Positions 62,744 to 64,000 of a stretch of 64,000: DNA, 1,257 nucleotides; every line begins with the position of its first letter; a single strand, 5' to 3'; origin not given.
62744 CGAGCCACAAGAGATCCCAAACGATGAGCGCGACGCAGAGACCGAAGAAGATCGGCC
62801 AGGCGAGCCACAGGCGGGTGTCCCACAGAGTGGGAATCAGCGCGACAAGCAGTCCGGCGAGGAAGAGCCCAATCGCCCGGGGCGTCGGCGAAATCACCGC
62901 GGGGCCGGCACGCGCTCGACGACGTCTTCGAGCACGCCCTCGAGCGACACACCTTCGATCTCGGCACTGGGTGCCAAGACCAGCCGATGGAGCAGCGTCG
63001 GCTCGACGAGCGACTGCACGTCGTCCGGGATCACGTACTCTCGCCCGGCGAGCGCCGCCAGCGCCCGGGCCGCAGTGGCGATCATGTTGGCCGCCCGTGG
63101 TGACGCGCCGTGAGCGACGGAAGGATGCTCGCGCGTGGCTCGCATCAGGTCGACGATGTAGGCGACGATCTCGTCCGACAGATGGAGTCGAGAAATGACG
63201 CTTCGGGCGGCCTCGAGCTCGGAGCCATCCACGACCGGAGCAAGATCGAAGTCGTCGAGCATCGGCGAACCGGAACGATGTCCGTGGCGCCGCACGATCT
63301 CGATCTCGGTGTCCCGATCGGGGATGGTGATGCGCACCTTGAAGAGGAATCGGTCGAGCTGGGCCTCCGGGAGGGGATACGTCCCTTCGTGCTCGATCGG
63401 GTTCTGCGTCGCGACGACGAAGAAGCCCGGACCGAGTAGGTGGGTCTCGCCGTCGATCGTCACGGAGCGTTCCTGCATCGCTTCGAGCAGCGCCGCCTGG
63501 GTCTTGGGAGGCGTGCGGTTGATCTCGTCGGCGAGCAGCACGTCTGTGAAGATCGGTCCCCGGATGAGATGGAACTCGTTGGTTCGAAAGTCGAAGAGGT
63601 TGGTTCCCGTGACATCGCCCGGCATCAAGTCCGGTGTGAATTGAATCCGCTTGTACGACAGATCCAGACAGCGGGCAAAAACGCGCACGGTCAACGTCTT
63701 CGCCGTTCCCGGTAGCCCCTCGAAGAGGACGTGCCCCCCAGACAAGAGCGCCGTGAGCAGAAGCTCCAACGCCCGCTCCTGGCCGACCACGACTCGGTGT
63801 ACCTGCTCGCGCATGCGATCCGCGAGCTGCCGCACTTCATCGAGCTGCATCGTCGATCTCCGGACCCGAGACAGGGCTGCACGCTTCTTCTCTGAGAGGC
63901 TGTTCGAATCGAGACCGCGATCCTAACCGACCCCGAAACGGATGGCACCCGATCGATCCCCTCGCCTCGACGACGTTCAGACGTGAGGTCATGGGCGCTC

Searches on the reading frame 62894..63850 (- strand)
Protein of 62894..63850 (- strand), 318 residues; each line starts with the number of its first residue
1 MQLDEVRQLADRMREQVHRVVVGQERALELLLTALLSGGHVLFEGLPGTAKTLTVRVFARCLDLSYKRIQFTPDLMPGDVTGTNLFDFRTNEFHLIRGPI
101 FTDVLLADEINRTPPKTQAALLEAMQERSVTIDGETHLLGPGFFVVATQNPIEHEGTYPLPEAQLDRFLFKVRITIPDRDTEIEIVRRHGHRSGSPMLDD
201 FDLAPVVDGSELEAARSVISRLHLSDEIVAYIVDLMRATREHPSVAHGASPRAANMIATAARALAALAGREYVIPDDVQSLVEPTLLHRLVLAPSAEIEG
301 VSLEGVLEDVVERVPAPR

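Call 43: search_protein_families(library=pfam, proteins=[window:62894-63850:-], max_evalue=0.0001)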
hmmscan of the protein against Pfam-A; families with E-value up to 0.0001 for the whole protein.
window:62894-63850:- (318 aa): 4 families
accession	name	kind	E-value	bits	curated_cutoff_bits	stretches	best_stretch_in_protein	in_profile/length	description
PF07726.17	AAA_3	-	2.4e-62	209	27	1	40-170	1-131/131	ATPase family associated with various cellular activities (AAA)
PF17863.7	AAA_lid_2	-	1.5e-22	79.5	22.7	1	237-309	1-73/74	AAA lid domain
PF07728.20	AAA_5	-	1.7e-10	41.5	22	1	40-168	1-139/139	AAA domain (dynein-related subfamily)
PF20030.5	bpMoxR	-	7e-10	38.8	27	1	13-180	6-172/205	MoxR domain in the MoxR-vWA-beta-propeller ternary systems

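Call 58: find_encoding_contigs(protein=window:62894-63850:-, flank=10000, max_places=5)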
Protein window:62894-63850:- (318 aa): no gene with exactly this product is on record in the collection.
